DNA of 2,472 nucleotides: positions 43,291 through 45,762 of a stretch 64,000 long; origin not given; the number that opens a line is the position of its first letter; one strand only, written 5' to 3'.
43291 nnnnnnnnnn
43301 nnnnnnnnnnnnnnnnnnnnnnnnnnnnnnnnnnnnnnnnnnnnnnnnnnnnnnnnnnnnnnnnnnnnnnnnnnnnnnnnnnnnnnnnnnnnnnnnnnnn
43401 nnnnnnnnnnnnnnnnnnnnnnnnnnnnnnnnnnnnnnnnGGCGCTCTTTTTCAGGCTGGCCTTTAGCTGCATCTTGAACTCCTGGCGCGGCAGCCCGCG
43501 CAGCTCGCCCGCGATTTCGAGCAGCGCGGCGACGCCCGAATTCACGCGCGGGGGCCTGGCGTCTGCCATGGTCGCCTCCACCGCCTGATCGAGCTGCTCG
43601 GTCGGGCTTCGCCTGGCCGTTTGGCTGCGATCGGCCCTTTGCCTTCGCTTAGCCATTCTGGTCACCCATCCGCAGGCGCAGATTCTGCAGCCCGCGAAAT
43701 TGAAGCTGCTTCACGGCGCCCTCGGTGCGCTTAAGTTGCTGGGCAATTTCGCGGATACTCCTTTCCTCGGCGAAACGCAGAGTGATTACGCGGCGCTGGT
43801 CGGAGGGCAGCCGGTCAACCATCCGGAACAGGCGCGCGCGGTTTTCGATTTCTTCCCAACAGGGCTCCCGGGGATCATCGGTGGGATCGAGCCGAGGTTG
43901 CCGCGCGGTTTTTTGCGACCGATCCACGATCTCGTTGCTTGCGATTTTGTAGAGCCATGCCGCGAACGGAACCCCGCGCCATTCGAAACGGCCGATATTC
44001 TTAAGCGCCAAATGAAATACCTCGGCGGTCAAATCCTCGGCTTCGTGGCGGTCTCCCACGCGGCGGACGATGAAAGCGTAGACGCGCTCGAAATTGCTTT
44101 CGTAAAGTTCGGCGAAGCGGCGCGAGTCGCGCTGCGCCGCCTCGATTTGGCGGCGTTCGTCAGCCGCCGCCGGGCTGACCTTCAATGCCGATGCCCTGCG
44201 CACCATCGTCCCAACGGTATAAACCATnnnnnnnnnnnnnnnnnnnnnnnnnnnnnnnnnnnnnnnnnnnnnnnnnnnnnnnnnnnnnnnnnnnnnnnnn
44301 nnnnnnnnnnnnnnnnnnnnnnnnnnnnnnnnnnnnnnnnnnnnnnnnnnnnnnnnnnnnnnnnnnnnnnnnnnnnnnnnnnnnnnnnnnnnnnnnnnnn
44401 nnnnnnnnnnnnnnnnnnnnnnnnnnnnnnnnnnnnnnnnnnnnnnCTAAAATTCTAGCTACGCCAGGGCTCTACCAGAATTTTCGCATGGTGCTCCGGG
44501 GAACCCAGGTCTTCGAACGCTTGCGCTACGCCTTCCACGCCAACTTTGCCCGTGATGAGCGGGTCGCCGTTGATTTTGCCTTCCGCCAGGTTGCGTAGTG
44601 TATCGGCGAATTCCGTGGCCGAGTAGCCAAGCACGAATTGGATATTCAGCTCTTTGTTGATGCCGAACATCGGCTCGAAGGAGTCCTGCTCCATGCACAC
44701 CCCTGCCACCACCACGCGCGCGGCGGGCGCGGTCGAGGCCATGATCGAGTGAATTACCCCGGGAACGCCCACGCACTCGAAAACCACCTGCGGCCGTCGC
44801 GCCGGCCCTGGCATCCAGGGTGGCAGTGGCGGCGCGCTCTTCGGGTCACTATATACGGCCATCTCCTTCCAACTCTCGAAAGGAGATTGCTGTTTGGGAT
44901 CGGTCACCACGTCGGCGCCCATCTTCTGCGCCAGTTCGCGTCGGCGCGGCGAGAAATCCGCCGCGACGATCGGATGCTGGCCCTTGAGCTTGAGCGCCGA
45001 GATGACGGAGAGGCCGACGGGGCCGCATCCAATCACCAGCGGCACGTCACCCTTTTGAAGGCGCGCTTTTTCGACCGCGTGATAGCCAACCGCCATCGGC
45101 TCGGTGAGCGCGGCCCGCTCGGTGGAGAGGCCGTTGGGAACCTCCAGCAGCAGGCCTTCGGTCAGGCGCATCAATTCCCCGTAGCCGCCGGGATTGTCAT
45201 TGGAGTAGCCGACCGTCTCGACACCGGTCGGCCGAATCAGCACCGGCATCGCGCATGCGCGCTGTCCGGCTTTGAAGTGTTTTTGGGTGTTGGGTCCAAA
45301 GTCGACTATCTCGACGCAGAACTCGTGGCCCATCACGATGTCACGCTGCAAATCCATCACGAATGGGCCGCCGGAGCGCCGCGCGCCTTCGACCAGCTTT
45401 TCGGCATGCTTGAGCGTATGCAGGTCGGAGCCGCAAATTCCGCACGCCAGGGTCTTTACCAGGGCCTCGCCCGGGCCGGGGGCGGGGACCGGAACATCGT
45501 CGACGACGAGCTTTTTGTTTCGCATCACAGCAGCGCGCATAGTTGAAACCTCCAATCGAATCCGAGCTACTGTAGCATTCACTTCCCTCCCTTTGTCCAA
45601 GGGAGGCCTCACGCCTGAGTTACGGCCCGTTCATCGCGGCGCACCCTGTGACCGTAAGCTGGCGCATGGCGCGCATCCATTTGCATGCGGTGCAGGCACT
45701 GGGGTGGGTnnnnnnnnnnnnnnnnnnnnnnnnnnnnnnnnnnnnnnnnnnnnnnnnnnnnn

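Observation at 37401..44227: ECF sigma factor heading a same-strand string of six PhnB-like VOC domains, an O-methyltransferase, a membrane-fused hydrolase and YjbR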

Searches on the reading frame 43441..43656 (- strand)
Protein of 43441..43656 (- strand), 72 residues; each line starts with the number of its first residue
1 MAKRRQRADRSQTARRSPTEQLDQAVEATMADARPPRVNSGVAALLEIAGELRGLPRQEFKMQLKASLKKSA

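Call 19: search_solved_structures(query=A1, max_evalue=10, show_alignments=3)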
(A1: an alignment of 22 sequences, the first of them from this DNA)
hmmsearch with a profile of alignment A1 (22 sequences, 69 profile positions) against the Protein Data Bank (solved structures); distinct sequences matched with E-value up to 10: 4.
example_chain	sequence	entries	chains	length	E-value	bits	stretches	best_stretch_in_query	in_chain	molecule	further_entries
6rx3_A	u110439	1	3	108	0.17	14.9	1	11-51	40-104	Syncytin-2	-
9vll_A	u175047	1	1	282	0.34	14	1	23-66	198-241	DUF5610 domain-containing protein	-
3cz5_A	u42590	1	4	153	0.43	13.7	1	10-40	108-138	Two-component response regulator, LuxR family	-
8fjg_A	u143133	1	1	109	0.9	12.6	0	55-67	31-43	H12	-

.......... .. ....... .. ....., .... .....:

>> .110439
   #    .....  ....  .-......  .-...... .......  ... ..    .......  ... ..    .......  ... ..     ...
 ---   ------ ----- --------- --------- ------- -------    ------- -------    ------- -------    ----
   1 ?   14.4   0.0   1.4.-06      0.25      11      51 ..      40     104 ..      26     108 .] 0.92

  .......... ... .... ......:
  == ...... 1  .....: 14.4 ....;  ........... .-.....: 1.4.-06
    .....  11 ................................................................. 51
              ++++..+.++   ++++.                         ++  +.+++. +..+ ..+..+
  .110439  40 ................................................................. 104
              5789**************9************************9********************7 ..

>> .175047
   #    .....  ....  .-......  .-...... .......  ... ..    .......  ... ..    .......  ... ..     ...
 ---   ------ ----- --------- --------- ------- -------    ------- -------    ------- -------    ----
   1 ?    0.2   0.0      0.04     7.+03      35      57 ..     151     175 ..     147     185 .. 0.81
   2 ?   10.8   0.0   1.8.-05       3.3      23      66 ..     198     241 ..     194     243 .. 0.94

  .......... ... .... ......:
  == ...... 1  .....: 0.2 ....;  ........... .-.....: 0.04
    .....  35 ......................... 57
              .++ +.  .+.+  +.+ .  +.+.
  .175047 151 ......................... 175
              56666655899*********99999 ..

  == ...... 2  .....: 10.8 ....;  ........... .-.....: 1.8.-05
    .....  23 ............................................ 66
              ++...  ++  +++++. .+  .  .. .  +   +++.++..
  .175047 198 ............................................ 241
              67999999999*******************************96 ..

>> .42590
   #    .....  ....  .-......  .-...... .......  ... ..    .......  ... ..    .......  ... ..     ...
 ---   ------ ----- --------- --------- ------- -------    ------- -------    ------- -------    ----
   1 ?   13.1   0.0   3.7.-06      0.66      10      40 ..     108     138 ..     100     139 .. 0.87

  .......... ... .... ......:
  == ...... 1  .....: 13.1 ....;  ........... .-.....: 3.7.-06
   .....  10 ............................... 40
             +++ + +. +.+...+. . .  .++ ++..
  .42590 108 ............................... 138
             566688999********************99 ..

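Call 20: search_protein_families(library=pfam, alignment_id=A1, max_evalue=10)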
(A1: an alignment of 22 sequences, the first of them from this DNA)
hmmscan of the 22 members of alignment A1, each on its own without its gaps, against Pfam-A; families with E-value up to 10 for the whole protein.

A. member 1, seq(72 aa): 0 families

B. families by the number of members that match (of 22 scanned): 6 families
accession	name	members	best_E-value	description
PF05696.16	DUF826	1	0.027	Protein of unknown function (DUF826)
PF24881.1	DUF7739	1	0.058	Domain of unknown function (DUF7739)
PF22215.1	MLKL_N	1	0.075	Mixed lineage kinase domain-like N-terminal domain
PF08064.18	UME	1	0.1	UME (NUC010) domain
PF13865.11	FoP_duplication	1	0.14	C-terminal duplication domain of Friend of PRMT1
PF21111.3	CDI_toxin_EC869_like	1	0.16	CDI toxin restriction endonuclease-like domain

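Call 29: search_protein_representatives(alignment_id=A1)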
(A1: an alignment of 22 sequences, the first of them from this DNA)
Query: 22 sequences, 69 profile positions. Proteins with E-value up to 0.001 (for the whole library): 576; up to 1e-10: 139; up to 1e-30: 0. The best 150 are listed.
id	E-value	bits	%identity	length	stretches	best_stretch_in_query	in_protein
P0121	1.1e-28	114.9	-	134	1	1-69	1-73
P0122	2.7e-27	110.5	-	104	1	1-69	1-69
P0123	3.3e-24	100.6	-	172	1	1-69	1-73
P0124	2.5e-22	94.6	-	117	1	1-68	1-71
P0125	1.2e-20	89.1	-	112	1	5-69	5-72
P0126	3.1e-20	87.9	-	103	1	9-68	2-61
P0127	6.1e-20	86.9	-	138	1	6-67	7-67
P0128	1.1e-19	86.1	-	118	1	10-67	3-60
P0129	5.4e-19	83.9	-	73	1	10-68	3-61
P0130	1.4e-18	82.6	-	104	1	9-67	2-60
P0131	1.9e-18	82.2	-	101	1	10-68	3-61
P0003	2.6e-18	81.7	-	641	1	5-68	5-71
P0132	3.8e-18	81.2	-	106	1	10-68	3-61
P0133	5.3e-18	80.7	-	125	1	6-66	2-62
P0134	7.3e-18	80.3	-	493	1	8-68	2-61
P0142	3.6e-17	78.0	-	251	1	9-67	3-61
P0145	6.5e-17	77.2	-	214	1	11-67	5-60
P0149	1.8e-15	72.6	-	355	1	10-67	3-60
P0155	6.2e-15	70.9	-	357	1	8-69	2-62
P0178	1.1e-13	66.8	-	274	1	10-67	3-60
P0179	1.1e-13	66.8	-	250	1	10-66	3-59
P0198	9.6e-13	63.9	-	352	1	12-66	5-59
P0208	2.1e-12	62.7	-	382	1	9-67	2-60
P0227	9.2e-12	60.7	-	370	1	11-67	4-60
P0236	1.9e-11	59.7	-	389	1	10-69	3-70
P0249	4.4e-11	58.5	-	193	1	13-67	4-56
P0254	6.2e-11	58.1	-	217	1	12-67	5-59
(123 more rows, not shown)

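Call 32: find_encoding_contigs(protein=P0155, flank=4000, max_places=2)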
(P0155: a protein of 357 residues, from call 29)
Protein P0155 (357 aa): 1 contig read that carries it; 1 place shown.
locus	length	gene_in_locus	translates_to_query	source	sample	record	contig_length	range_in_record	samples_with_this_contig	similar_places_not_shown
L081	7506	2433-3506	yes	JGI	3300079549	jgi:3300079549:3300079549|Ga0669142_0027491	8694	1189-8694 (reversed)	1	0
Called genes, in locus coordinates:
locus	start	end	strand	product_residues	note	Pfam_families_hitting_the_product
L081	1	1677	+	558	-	?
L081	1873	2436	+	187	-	PF04542:Sigma70_r2, PF08281:Sigma70_r4_2, PF04545:Sigma70_r4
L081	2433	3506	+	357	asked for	PF00190:Cupin_1 (weak), PF05899:Cupin_3 (faint), PF07883:Cupin_2 (weak), PF19480:DUF6016 (faint), PF07883:Cupin_2 (weak)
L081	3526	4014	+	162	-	PF00903:Glyoxalase, PF18029:Glyoxalase_6 (weak), PF22656:At5g48480-like_N (faint)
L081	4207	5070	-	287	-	PF13480:Acetyltransf_6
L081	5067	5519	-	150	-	PF07885:Ion_trans_2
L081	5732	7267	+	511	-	PF13231:PMT_2 (weak)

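Call 33: find_encoding_contigs(protein=P0227, flank=4000, max_places=2)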
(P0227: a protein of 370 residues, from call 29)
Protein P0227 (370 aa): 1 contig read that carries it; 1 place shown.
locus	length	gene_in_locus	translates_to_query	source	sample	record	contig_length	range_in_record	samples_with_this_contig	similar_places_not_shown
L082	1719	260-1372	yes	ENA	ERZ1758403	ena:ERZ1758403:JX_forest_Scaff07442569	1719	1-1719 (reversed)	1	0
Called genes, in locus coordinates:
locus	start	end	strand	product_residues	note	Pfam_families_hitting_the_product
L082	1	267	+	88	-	?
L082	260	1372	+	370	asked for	PF03544:TonB_C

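Call 59: search_protein_families(library=pfam, proteins=[P0145, P0142, P0178, P0149, P0208, P0236, P0254, P0179, P0198, P0249], max_evalue=0.01)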
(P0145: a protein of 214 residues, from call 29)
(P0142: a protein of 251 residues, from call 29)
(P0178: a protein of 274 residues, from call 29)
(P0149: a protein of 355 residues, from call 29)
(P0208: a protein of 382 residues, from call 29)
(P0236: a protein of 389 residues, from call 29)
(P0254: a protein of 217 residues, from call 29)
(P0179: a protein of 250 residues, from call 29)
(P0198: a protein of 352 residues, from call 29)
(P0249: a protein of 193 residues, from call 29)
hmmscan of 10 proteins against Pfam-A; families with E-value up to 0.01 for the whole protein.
P0145 (214 aa): 3 families
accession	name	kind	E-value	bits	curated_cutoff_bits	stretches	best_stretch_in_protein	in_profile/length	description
PF07883.17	Cupin_2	-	1.1e-07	31.9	27.2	1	134-184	10-55/70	Cupin domain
PF05899.18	Cupin_3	-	2.5e-06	27.5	23.5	1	134-182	16-61/74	EutQ-like cupin domain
PF00190.28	Cupin_1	-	4.9e-06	26.6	22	1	122-195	29-111/151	Cupin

P0142 (251 aa): 1 family
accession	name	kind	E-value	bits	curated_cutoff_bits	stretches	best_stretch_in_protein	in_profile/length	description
PF07883.17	Cupin_2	-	1.8e-05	24.8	27.2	1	132-186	10-59/70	Cupin domain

P0178 (274 aa): 4 families
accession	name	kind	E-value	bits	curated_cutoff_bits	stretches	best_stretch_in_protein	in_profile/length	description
PF07883.17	Cupin_2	-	1.3e-06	28.4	27.2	1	128-185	5-56/70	Cupin domain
PF12852.13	Cupin_6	-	0.00028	21.1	26.7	1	128-262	17-151/183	Cupin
PF00190.28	Cupin_1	-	0.00067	19.7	22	1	140-185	51-99/151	Cupin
PF05899.18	Cupin_3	-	0.0018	18.4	23.5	1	132-182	14-61/74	EutQ-like cupin domain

P0149 (355 aa): 3 families
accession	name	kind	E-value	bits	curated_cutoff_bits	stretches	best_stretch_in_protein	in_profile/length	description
PF00190.28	Cupin_1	-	1.7e-14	54.1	22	2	274-325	46-98/151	Cupin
PF07883.17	Cupin_2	-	1.3e-13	50.9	27.2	2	115-164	11-55/70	Cupin domain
PF05899.18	Cupin_3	-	2.4e-07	30.8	23.5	0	278-323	19-61/74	EutQ-like cupin domain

P0208 (382 aa): 3 families
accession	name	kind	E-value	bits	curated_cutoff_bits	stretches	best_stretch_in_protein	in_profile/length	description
PF00190.28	Cupin_1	-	2.9e-14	53.3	22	2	303-362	43-107/151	Cupin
PF07883.17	Cupin_2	-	2.9e-14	52.9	27.2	2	306-355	11-55/70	Cupin domain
PF05899.18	Cupin_3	-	3.7e-09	36.6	23.5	1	308-353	19-61/74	EutQ-like cupin domain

P0236 (389 aa): 3 families
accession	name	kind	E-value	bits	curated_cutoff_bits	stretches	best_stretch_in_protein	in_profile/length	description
PF07883.17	Cupin_2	-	3.2e-16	59.2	27.2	2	145-205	12-69/70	Cupin domain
PF00190.28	Cupin_1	-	1.7e-15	57.4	22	2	149-194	51-99/151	Cupin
PF05899.18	Cupin_3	-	2e-09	37.4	23.5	2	144-191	17-61/74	EutQ-like cupin domain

P0254 (217 aa): 0 families

P0179 (250 aa): 0 families

P0198 (352 aa): 1 family
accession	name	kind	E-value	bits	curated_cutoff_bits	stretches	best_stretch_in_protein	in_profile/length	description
PF03544.19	TonB_C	-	2.8e-19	69.8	24.6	1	275-351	2-79/79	Gram-negative bacterial TonB protein C-terminal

P0249 (193 aa): 3 families
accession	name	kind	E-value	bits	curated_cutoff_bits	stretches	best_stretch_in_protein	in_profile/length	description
PF07883.17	Cupin_2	-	1.6e-07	31.4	27.2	1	114-166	11-58/70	Cupin domain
PF00190.28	Cupin_1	-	0.00067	19.7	22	1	110-168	42-103/151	Cupin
PF05899.18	Cupin_3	-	0.0027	17.8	23.5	1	116-166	19-66/74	EutQ-like cupin domain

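Call 60: find_encoding_contigs(protein=P0198, flank=4000, max_places=2)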
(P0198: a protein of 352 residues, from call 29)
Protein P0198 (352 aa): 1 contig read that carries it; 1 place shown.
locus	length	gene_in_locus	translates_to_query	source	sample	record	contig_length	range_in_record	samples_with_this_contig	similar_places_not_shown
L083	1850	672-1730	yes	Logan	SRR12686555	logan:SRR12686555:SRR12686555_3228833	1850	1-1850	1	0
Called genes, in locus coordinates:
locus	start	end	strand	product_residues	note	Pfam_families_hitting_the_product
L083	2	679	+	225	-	?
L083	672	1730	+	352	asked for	PF03544:TonB_C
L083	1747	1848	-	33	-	?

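Call 61: find_encoding_contigs(protein=P0208, flank=4000, max_places=2)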
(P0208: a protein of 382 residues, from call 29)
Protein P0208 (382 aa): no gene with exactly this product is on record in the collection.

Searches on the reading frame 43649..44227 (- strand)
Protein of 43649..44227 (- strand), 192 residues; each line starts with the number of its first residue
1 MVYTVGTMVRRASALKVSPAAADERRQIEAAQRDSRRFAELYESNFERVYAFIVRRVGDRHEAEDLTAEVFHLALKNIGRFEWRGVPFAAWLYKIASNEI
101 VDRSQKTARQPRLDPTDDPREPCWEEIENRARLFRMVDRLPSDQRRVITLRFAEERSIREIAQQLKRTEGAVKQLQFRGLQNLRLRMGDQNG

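Call 3: search_protein_families(library=pfam, proteins=[window:43649-44227:-], max_evalue=0.01)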
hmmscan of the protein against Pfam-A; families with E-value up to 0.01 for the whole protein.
window:43649-44227:- (192 aa): 4 families
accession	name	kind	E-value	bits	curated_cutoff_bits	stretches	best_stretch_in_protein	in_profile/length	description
PF04542.20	Sigma70_r2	-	1.8e-15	56.9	24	1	41-109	1-70/71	Sigma-70 region 2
PF04545.22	Sigma70_r4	-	3e-13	49.5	24.1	1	138-184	3-49/50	Sigma-70, region 4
PF08281.18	Sigma70_r4_2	-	7.6e-13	48.3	25.7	1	132-183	3-54/54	Sigma-70, region 4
PF19575.5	HTH_58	-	0.0077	16.5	23.8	0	148-186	19-57/62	Helix-turn-helix domain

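Call 4: search_protein_families(library=ncbifam, proteins=[window:43649-44227:-], max_evalue=0.01)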
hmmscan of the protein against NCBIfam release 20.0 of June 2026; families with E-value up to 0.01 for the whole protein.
window:43649-44227:- (192 aa): 82 families (the best 25 are shown)
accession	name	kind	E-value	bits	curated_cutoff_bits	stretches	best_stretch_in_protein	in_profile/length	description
TIGR02952.1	Sig70_famx2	equivalog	1e-38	132.9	206.45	1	30-186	5-169/170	ECF subfamily RNA polymerase sigma factor, BldN family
TIGR02937.1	sigma70-ECF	superfamily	1.3e-25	90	42.9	1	38-186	3-164/165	sigma-70 family RNA polymerase sigma factor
NF007223.0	PRK09641.1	equivalog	1.6e-20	73.8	209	2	26-112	7-93/187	RNA polymerase sigma factor SigW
TIGR02948.1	SigW_bacill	equivalog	2.2e-20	73.5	243.1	2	27-109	8-90/187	RNA polymerase sigma factor SigW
NF009166.1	PRK12513.1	equivalog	6.7e-20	71.6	206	1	19-184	5-183/193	RNA polymerase sigma factor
NF007220.0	PRK09639.1-5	equivalog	3.5e-19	69.3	260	1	37-189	4-166/181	RNA polymerase sigma factor SigX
TIGR02983.1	SigE-fam_strep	subfamily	9.7e-19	67.8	141.55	1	34-188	4-159/162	SigE family RNA polymerase sigma factor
NF007217.0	PRK09639.1-1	equivalog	1.2e-17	64.3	239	1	37-187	4-165/194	RNA polymerase sigma factor SigX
NF007230.0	PRK09648.1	subfamily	1.4e-17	64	209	1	29-188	19-190/195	RNA polymerase sigma factor ShbA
TIGR02985.1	Sig70_bacteroi1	subfamily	1.6e-17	64.2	126.4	1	37-185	2-160/162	RNA polymerase sigma-70 factor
NF004113.0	PRK05602.1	equivalog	5.9e-17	62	208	1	19-189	28-203/211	RNA polymerase sigma factor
NF007216.0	PRK09638.1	equivalog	7.7e-17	61.6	194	1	22-190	3-177/180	RNA polymerase sigma factor SigY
NF007227.0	PRK09645.1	subfamily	8.5e-17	61.6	202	1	28-188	5-171/177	sigma-70 family RNA polymerase sigma factor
TIGR02989.1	Sig-70_gvs1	subfamily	1.6e-16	60.6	124.55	1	37-183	2-154/158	RNA polymerase sigma-70 factor, Rhodopirellula/Verrucomicrobium family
TIGR02950.1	SigM_subfam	subfamily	2.8e-16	59.8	147.95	1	39-184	3-155/159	RNA polymerase sigma factor, SigM family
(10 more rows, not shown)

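Call 37: search_solved_structures(query=window:43649-44227:-, max_evalue=0.00001)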
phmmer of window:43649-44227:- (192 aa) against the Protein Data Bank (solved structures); distinct sequences matched with E-value up to 0.00001: 14.
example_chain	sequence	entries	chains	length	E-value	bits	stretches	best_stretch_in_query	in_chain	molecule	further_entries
6dxo_A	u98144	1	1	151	1.4e-21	80.4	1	33-104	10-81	RNA polymerase ECF-subfamily sigma factor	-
5wuq_A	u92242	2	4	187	6.3e-15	58.8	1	29-110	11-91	ECF RNA polymerase sigma factor SigW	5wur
6in7_B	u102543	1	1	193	6.3e-11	45.8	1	24-181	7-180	RNA polymerase sigma-H factor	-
8z6g_B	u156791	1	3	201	7.6e-11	45.5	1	24-181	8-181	RNA polymerase sigma factor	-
9isn_F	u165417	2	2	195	6.1e-10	42.6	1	56-185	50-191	ECF sigma factor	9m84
2q1z_A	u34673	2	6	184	7.1e-10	42.3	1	32-187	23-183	RpoE, ECF SigE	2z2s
9m9d_F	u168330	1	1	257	1.6e-09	41.2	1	38-184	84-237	ECF RNA polymerase sigma factor SigE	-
9m9e_F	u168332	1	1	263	1.7e-09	41.1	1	38-184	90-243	ECF RNA polymerase sigma factor SigE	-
9m98_F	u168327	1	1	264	1.8e-09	41.1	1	38-184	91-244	ECF RNA polymerase sigma factor SigE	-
6dv9_F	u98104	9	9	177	3.9e-07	33.4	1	30-187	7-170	ECF RNA polymerase sigma factor SigL | RNA polymerase sigma factor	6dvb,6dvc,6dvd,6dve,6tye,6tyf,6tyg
4nqw_A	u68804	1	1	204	5.1e-07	33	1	30-184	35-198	ECF RNA polymerase sigma factor SigK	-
6jbq_F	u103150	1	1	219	1.6e-06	31.4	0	23-181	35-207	ECF RNA polymerase sigma-E factor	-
1or7_A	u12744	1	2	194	1.8e-06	31.3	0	27-181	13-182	RNA polymerase sigma-E factor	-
7qh5_A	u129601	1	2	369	2.2e-06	31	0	38-110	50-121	RNA polymerase sigma factor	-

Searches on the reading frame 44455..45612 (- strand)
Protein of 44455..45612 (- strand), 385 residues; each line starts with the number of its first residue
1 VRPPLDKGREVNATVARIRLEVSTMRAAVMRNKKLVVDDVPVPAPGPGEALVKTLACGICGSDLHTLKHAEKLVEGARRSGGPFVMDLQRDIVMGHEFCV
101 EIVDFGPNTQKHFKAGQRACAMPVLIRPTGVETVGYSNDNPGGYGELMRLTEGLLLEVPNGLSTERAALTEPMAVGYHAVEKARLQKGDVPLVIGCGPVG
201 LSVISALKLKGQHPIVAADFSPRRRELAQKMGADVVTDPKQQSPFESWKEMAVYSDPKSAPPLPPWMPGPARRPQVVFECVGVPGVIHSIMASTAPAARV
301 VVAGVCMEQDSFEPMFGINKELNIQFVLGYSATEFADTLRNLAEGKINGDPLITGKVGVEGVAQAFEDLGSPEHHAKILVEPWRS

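Call 3: search_protein_families(library=pfam, proteins=[window:44455-45612:-], max_evalue=0.01)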
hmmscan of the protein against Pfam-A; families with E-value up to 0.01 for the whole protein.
window:44455-45612:- (385 aa): 4 families
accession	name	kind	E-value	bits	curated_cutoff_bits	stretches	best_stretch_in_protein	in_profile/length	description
PF00107.32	ADH_zinc_N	-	1.1e-18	67.9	31.8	1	198-343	1-128/129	Zinc-binding dehydrogenase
PF08240.17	ADH_N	-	3.8e-12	46.8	23.5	1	46-159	1-103/104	Alcohol dehydrogenase GroES-like domain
PF16912.11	Glu_dehyd_C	-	1e-06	28.8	34.9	1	167-368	4-200/211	Glucose dehydrogenase C-terminus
PF02254.24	TrkA_N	-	0.0038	18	23.8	1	192-236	2-45/116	TrkA-N domain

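Call 4: search_protein_families(library=ncbifam, proteins=[window:44455-45612:-], max_evalue=0.01)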
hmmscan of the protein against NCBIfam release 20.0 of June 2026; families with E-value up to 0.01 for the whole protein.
window:44455-45612:- (385 aa): 22 families
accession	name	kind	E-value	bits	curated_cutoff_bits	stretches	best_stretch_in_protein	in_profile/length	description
NF041097.1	keto_inos_dh_IolM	equivalog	1e-35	123.2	450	2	165-379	182-386/389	scyllo-inosose 3-dehydrogenase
NF007375.0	PRK09880.1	equivalog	4.1e-33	114.6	469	2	49-255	29-236/344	L-idonate 5-dehydrogenase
NF003808.0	PRK05396.1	equivalog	3.5e-29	101.8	380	1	33-251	11-227/341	L-threonine 3-dehydrogenase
TIGR00692.1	tdh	equivalog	5.4e-28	98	458.35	1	35-249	11-223/340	L-threonine 3-dehydrogenase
NF007489.0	PRK10083.1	equivalog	2.1e-26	92.7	376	1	29-379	6-334/339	Zn-dependent oxidoreductase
NF010344.0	PRK13771.1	subfamily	2e-20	73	349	2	25-239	1-214/334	putative alcohol dehydrogenase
NF007642.0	PRK10309.1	equivalog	1.7e-18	66.9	550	1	32-380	9-344/347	galactitol-1-phosphate 5-dehydrogenase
TIGR03366.1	HpnZ_proposed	hypoth_equivalog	2.3e-18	66.5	328.1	2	131-243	97-211/315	putative phosphonate catabolism associated alcohol dehydrogenase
TIGR03451.1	mycoS_dep_FDH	equivalog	1.7e-16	60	512.9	2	177-251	166-240/358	S-(hydroxymethyl)mycothiol dehydrogenase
TIGR03989.1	Rxyl_3153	subfamily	9.1e-16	58.1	440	2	155-245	152-243/370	NDMA-dependent alcohol dehydrogenase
NF041172.1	AcrlCoa_red_Thmprot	equivalog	2.5e-14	53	500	2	25-240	1-215/334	acryloyl-CoA reductase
TIGR02824.1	quinone_pig3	subfamily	3e-13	49.5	296.8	1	32-249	12-201/325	putative NAD(P)H quinone oxidoreductase, PIG3 family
TIGR02818.1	adh_III_F_hyde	equivalog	4.1e-13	49.1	543.95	1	174-242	171-240/368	S-(hydroxymethyl)glutathione dehydrogenase/class III alcohol dehydrogenase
TIGR03201.1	dearomat_had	equivalog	4.3e-13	49.1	338.65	1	168-310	147-278/349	6-hydroxycyclohex-1-ene-1-carbonyl-CoA dehydrogenase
NF006940.0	PRK09422.1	equivalog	4e-12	45.8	344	1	25-246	1-220/338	alcohol dehydrogenase AdhP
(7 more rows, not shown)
